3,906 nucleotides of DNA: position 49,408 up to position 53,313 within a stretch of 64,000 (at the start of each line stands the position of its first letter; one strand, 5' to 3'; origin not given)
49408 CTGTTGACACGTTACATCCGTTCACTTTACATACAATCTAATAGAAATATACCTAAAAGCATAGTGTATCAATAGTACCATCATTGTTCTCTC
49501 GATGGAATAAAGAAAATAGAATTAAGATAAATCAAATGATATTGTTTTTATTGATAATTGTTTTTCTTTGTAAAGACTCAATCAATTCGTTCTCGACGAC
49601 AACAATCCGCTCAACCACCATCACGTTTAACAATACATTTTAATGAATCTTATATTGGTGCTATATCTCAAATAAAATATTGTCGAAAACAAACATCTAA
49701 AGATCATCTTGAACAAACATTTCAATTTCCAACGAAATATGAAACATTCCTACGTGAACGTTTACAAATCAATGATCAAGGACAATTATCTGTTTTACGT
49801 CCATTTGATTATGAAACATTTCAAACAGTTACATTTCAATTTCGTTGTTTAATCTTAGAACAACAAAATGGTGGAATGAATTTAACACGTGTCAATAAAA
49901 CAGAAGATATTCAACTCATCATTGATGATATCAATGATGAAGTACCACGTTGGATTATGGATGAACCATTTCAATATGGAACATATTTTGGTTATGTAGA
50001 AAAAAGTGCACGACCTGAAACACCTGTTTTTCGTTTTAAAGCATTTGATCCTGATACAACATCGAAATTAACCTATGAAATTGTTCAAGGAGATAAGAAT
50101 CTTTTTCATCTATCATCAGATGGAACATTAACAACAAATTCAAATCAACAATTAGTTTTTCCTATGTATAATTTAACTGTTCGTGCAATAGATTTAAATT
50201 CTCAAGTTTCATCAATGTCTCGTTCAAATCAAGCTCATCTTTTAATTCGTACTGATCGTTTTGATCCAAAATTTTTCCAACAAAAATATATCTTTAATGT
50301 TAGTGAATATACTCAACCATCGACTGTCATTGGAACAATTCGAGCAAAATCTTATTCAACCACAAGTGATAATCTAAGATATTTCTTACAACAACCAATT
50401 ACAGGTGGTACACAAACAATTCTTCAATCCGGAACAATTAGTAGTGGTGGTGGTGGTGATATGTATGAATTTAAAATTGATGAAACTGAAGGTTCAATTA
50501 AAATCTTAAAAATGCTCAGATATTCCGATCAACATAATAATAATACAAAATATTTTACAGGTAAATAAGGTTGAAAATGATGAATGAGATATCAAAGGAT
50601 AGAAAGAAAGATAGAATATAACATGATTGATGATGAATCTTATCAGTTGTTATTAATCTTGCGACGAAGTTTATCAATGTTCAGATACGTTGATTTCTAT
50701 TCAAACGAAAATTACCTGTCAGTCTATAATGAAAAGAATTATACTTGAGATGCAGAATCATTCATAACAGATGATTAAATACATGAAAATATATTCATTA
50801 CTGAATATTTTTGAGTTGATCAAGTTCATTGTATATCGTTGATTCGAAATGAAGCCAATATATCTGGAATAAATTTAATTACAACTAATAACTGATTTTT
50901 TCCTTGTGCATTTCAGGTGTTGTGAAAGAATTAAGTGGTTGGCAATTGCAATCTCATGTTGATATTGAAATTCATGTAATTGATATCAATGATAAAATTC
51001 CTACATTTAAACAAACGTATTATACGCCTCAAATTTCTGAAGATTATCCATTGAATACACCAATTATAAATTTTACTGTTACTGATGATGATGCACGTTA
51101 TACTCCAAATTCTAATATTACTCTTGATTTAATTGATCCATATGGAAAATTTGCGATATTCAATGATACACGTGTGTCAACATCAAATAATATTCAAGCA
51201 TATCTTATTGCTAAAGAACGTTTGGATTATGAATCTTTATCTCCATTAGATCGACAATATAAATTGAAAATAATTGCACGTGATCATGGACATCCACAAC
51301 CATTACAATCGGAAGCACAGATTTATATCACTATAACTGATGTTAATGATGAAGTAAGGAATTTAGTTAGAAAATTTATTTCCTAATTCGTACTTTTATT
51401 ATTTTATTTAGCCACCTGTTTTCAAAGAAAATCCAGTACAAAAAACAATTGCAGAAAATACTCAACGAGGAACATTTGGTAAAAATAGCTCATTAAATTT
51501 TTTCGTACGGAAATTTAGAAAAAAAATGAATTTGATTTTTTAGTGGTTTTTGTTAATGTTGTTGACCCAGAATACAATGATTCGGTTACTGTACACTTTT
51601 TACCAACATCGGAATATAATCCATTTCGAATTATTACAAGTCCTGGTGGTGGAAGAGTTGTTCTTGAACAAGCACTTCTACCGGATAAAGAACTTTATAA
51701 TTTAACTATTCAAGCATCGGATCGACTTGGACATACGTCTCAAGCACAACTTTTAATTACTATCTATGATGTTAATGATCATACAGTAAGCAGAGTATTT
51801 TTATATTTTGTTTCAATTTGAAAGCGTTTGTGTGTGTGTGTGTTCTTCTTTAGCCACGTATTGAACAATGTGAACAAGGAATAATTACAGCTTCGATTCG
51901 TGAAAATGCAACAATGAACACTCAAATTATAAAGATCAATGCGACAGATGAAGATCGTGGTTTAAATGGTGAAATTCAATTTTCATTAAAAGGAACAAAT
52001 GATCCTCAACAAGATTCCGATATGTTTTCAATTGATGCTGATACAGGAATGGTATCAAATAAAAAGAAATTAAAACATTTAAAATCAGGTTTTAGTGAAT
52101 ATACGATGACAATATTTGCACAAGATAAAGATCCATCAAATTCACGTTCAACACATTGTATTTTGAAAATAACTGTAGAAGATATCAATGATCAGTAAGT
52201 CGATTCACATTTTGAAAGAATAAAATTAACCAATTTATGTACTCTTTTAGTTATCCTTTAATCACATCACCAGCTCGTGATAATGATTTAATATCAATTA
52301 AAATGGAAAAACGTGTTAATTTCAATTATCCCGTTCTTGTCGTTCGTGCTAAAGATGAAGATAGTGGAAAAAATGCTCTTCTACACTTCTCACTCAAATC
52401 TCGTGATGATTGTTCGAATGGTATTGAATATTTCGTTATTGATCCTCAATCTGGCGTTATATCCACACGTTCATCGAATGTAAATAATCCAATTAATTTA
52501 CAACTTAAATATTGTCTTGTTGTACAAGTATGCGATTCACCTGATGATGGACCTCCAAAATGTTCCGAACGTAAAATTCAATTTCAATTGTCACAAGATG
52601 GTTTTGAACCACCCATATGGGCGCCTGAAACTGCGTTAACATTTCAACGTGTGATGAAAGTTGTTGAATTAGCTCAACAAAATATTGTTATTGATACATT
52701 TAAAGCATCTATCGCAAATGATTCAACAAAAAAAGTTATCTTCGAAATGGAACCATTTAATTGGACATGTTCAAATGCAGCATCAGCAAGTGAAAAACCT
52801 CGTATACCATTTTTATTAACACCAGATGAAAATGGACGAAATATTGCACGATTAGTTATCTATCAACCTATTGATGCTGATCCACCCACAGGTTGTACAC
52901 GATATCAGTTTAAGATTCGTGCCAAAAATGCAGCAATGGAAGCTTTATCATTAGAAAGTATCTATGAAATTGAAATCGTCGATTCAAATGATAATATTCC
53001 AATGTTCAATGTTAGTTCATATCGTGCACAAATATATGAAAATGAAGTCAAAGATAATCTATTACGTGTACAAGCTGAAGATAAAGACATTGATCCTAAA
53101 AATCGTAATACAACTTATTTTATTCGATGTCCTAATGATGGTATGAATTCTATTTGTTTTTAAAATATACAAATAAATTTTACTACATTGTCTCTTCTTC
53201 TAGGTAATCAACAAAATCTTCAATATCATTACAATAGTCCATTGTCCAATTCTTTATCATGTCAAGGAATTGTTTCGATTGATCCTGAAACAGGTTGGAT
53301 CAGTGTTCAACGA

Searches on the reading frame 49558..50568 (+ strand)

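Call 23: search_protein_families(library=pfam, proteins=[window:49558-50568:+], max_evalue=0.001)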
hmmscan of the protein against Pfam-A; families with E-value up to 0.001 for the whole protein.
window:49558-50568:+ (336 aa): 2 families
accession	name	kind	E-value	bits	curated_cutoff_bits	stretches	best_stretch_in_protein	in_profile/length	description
PF00028.23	Cadherin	-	4.4e-11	43.5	28.8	1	147-217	5-77/93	Cadherin domain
PF23592.1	Cadherin_CELSR2_9th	-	0.00068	20.1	36.8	0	158-187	30-60/100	CELSR2-like, ninth cadherin domain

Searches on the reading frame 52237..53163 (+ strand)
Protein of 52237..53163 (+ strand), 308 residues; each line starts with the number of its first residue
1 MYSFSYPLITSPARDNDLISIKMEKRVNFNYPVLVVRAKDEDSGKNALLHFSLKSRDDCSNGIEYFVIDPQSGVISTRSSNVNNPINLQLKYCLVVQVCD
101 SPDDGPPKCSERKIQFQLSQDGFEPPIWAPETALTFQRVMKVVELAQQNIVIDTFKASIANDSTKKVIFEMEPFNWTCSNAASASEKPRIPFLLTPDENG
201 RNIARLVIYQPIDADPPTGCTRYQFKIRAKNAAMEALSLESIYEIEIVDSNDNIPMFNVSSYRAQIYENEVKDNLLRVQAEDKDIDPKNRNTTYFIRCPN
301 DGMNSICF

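Call 23: search_protein_families(library=pfam, proteins=[window:52237-53163:+], max_evalue=0.001)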
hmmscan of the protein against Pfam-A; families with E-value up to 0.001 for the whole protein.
window:52237-53163:+ (308 aa): 1 family
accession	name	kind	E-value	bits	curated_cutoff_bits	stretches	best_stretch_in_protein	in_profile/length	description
PF00028.23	Cadherin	-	1.7e-11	44.8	28.8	1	28-115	10-89/93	Cadherin domain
